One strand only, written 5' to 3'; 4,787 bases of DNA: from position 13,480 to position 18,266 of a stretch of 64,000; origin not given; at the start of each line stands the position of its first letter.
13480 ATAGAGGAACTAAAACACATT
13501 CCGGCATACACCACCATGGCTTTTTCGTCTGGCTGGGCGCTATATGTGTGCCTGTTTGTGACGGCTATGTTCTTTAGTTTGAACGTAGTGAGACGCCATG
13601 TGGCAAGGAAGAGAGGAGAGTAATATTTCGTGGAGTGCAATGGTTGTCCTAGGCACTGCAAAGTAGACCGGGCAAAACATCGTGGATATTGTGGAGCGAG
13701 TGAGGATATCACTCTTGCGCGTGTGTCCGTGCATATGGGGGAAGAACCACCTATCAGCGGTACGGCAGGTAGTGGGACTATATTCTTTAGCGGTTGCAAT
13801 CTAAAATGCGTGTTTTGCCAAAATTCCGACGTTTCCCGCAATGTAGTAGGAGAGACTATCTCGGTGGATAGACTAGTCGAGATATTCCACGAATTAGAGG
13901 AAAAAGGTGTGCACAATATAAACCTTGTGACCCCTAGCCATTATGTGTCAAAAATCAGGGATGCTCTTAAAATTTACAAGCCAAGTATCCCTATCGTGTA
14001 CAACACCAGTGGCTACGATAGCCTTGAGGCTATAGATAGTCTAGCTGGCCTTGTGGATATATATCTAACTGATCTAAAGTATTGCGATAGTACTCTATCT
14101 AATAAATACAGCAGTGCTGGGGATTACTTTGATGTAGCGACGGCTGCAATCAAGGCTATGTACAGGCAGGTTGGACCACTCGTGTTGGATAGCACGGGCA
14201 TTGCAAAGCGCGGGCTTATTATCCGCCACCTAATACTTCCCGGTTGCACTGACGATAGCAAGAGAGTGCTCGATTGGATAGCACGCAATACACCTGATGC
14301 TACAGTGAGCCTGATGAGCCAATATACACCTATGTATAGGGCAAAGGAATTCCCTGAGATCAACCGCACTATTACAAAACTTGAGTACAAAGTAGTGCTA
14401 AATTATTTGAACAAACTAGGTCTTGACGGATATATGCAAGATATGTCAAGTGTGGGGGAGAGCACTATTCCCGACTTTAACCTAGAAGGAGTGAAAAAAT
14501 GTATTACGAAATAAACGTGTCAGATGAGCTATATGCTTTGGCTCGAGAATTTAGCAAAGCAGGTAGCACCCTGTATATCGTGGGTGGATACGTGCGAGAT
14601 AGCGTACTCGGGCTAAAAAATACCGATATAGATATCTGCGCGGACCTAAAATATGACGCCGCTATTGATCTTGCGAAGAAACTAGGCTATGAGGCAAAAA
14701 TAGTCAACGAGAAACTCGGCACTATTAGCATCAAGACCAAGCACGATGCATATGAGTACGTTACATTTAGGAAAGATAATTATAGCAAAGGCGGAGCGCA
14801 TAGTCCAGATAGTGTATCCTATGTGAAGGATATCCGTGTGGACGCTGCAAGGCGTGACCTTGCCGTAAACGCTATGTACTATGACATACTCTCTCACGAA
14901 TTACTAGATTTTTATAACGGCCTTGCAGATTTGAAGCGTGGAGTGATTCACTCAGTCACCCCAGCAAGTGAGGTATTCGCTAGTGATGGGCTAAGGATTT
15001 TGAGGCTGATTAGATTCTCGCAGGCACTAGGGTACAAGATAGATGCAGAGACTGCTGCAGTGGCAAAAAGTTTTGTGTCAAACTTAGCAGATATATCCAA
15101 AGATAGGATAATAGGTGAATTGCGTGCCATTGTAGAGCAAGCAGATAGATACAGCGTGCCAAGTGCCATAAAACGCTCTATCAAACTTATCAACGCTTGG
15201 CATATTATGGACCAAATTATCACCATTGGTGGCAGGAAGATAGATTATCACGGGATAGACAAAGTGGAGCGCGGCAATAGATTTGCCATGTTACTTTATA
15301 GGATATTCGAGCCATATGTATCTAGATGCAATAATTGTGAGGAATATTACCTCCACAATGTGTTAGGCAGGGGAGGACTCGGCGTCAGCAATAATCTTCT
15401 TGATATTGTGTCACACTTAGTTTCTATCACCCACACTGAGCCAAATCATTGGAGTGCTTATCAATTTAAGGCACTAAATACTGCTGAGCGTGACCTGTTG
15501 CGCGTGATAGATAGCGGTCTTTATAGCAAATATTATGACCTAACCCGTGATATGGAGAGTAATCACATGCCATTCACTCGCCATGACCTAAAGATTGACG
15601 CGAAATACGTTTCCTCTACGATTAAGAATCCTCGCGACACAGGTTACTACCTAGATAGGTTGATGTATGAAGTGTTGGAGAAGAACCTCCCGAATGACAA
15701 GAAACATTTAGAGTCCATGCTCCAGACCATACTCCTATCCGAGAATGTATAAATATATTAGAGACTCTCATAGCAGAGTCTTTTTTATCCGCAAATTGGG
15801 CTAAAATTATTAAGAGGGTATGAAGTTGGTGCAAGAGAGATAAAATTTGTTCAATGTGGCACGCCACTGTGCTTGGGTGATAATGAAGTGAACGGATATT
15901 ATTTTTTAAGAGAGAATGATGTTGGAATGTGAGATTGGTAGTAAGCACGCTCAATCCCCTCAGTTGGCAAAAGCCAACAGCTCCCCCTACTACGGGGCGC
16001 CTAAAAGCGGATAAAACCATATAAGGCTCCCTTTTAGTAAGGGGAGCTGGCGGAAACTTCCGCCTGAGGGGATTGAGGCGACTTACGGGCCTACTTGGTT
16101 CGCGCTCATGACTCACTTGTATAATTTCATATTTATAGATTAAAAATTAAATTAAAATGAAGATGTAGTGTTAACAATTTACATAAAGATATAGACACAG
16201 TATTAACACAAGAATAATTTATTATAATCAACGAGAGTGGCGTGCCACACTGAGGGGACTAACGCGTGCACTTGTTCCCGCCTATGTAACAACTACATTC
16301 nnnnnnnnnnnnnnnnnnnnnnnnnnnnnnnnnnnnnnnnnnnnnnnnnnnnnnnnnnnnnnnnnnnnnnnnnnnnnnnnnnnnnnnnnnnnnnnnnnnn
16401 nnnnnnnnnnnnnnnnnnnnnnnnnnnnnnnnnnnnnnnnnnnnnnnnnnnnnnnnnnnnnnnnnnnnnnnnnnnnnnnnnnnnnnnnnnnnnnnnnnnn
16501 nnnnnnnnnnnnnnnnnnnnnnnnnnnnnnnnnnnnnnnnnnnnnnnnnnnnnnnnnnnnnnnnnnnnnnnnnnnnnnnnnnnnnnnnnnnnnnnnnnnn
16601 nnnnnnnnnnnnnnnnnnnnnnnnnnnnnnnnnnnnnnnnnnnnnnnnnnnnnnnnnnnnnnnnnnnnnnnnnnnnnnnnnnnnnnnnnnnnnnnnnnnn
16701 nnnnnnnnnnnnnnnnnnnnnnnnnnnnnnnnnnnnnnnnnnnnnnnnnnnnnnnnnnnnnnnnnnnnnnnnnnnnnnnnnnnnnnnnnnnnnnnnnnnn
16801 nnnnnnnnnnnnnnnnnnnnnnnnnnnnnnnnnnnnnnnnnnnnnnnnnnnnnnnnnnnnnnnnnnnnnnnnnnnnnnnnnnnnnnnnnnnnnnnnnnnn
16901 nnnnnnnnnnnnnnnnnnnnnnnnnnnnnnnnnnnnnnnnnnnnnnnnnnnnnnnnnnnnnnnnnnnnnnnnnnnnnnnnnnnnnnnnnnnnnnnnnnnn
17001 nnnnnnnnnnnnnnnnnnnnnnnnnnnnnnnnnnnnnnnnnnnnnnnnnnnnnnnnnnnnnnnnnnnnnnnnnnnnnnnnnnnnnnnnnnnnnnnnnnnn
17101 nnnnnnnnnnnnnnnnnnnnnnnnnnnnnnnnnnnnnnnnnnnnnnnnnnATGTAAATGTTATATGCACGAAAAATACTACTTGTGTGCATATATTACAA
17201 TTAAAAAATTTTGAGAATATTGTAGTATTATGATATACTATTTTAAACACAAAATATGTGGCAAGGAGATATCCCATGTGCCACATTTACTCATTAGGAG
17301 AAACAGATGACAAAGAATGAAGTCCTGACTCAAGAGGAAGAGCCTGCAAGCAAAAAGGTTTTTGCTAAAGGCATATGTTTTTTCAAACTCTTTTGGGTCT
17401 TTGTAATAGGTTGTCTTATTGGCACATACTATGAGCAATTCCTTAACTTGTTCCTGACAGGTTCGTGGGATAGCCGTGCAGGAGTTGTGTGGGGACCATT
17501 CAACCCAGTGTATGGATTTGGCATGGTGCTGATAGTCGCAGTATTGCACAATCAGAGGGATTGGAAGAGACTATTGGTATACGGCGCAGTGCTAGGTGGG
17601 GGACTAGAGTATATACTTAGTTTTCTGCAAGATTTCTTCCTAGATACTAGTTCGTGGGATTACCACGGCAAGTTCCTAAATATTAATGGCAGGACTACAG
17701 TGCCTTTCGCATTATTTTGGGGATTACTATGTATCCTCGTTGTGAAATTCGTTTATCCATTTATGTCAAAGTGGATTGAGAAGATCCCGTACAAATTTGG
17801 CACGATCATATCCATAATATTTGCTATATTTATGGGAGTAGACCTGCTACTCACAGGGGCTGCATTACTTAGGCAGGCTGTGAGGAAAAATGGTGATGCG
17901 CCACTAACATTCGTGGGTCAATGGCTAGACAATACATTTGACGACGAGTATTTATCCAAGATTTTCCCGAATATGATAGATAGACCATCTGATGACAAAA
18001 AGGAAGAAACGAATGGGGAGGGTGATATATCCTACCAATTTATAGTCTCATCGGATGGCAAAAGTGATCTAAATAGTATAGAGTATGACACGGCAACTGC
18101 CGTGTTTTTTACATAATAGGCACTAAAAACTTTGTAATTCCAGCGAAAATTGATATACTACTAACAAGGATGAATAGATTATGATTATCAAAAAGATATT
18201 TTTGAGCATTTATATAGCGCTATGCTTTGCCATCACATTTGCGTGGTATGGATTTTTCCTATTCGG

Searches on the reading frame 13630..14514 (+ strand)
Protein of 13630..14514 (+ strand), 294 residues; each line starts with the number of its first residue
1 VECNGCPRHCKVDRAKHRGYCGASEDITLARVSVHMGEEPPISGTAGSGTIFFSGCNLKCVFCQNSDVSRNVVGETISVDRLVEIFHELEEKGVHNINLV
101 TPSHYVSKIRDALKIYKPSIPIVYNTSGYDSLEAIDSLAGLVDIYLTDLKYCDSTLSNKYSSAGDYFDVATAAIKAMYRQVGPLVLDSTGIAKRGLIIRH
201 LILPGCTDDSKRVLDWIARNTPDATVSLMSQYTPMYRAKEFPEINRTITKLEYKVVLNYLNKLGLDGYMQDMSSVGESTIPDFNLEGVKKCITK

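Call 53: search_protein_families(library=pfam, proteins=[window:13630-14514:+], max_evalue=0.0001)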
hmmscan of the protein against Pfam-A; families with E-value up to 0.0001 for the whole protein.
window:13630-14514:+ (294 aa): 2 families
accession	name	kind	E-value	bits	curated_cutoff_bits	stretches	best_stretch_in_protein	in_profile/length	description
PF04055.27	Radical_SAM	-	1.8e-11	44.9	29.5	1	51-180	2-139/166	Radical SAM superfamily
PF13353.11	Fer4_12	-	9.6e-05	23.1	22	1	49-115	8-76/137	4Fe-4S single cluster domain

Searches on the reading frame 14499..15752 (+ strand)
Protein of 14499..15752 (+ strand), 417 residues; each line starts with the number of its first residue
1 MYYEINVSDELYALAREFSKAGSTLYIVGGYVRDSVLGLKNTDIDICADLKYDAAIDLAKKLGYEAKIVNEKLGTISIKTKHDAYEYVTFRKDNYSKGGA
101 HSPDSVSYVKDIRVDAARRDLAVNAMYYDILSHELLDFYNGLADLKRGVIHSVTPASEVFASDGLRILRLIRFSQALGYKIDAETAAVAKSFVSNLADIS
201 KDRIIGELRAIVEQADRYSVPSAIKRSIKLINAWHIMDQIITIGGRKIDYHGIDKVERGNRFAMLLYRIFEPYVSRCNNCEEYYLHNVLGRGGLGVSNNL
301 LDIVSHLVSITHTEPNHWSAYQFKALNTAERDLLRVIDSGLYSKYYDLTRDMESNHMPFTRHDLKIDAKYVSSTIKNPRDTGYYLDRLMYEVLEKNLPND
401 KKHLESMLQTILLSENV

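Call 20: search_protein_families(library=pfam, proteins=[window:14499-15752:+], max_evalue=0.01)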
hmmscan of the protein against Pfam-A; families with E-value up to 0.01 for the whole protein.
window:14499-15752:+ (417 aa): 1 family
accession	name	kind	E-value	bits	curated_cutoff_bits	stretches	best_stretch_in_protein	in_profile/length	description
PF01743.26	PolyA_pol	-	6.6e-27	94.8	23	1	25-150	1-125/126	Poly A polymerase head domain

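Call 59: find_homologous_proteins(query=window:14499-15752:+, max_evalue=1e-40)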
Query window:14499-15752:+ (417 aa): 70 proteins with E <= 1e-40 among 8000 candidates.
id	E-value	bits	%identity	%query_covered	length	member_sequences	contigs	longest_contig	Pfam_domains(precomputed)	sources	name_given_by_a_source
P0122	6.3e-256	867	96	100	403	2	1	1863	PF01743.27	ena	-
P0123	1.4e-109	385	44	99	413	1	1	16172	PF01743.27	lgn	-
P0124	1.8e-94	335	41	99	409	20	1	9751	PF01743.27,PF12627.13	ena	-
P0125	1.7e-68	250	38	98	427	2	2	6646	PF01743.27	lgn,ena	-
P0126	1.4e-65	240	37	87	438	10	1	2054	PF01743.27,PF12627.13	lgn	-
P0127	5.2e-64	235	37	96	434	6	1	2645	PF01743.27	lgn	-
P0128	2.2e-63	233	35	96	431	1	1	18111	PF01743.27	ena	-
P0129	3.6e-62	229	35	96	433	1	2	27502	PF01743.27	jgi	-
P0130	2.1e-61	226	51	50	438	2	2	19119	PF01743.27,PF12627.13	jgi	-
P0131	2.3e-58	216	35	87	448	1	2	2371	PF01743.27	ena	-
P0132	1.0e-57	214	34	96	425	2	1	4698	PF01743.27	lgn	-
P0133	1.7e-57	213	33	98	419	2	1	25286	PF01743.27,PF12627.13,PF13735.13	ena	-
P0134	1.3e-56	211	43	55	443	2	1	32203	PF01743.27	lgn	-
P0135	1.6e-56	210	46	55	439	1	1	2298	PF01743.27,PF12627.13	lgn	-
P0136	3.0e-56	209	35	96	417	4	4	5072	PF01743.27,PF12627.13,PF13735.13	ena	-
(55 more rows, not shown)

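Call 60: find_encoding_contigs(protein=P0122, flank=3000, max_places=10)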
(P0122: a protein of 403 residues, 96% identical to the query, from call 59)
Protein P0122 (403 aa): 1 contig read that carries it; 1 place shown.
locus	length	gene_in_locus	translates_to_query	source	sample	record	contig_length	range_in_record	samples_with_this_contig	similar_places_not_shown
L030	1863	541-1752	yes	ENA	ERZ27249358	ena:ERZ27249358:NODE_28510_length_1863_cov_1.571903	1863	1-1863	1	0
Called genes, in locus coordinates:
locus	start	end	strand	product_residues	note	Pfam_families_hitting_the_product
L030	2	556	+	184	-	?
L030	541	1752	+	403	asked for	PF01743:PolyA_pol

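Call 61: find_encoding_contigs(protein=P0123, flank=8000, max_places=5)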
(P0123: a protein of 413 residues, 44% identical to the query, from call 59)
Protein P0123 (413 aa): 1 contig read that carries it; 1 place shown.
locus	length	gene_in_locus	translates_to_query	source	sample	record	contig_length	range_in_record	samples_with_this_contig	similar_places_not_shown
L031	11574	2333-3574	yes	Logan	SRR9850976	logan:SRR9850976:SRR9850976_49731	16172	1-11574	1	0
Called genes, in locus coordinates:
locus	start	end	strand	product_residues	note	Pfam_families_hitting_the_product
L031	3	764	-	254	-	?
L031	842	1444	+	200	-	-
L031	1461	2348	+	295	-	PF13353:Fer4_12 (weak), PF04055:Radical_SAM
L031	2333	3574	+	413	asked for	PF01743:PolyA_pol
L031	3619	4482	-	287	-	PF00246:Peptidase_M14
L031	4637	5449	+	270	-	PF06541:ABC_trans_CmpB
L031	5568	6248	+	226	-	-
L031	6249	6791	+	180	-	-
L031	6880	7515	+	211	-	PF03291:mRNA_G-N7_MeTrfase (weak), PF13489:Methyltransf_23, PF05175:MTS, PF03848:TehB, PF13847:Methyltransf_31, PF08241:Methyltransf_11, PF08242:Methyltransf_12, PF13649:Methyltransf_25, +2 more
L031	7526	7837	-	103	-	-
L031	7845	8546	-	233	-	PF10502:Peptidase_S26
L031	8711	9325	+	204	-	-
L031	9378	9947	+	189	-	-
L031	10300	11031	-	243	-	-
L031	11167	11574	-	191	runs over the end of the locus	-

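Call 67: find_encoding_contigs(protein=P0123, flank=10000, max_places=2)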
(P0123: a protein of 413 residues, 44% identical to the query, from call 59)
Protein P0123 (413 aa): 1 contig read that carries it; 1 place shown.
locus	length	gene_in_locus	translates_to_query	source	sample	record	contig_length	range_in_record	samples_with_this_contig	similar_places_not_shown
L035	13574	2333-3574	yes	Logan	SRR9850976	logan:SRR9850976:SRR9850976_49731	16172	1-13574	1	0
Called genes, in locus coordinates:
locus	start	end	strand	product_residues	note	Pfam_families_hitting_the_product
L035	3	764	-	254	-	?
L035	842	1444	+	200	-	-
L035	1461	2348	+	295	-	PF13353:Fer4_12 (weak), PF04055:Radical_SAM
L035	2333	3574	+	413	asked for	PF01743:PolyA_pol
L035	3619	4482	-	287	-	PF00246:Peptidase_M14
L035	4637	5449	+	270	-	PF06541:ABC_trans_CmpB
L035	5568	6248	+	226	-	-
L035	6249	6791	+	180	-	-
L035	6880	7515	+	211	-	PF03291:mRNA_G-N7_MeTrfase (weak), PF13489:Methyltransf_23, PF05175:MTS, PF03848:TehB, PF13847:Methyltransf_31, PF08241:Methyltransf_11, PF08242:Methyltransf_12, PF13649:Methyltransf_25, +2 more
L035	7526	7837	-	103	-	-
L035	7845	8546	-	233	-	PF10502:Peptidase_S26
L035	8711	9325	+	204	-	-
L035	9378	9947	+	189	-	-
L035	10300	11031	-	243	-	-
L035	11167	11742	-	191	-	-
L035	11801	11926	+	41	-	-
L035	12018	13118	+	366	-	-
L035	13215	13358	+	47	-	-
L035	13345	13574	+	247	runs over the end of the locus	-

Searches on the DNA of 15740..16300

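Call 92: search_rna_families(source=window, start=15740, end=16300, threshold=evalue, max_evalue=10)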
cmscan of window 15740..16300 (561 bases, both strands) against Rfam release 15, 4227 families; matches with E-value up to 10: 2.
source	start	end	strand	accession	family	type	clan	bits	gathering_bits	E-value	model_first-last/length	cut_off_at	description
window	16092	16171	-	RF01802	HSUR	Gene; snRNA;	-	21.4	50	5.7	1-123/123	no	Herpesvirus saimiri U RNA1/RNA2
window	15748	15792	+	RF02076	STnc100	Gene; sRNA;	-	15.8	47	0.45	162-206/206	no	Gammaproteobacterial sRNA STnc100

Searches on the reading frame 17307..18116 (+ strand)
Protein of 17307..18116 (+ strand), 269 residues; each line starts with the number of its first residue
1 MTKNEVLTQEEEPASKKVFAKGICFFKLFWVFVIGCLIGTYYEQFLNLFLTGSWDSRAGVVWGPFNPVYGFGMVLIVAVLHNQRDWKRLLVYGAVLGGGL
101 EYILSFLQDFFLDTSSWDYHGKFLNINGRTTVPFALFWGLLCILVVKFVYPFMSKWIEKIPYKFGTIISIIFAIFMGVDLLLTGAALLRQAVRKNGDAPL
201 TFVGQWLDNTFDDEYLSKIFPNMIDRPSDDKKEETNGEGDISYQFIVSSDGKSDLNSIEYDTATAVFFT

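Call 54: search_protein_families(library=pfam, proteins=[window:17307-18116:+], max_evalue=0.0001)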
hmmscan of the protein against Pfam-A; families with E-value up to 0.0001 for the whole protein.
window:17307-18116:+ (269 aa): 1 family
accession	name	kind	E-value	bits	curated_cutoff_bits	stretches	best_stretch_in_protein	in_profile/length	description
PF06541.16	ABC_trans_CmpB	-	2e-36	125.8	25.9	1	30-183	1-150/151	Putative ABC-transporter type IV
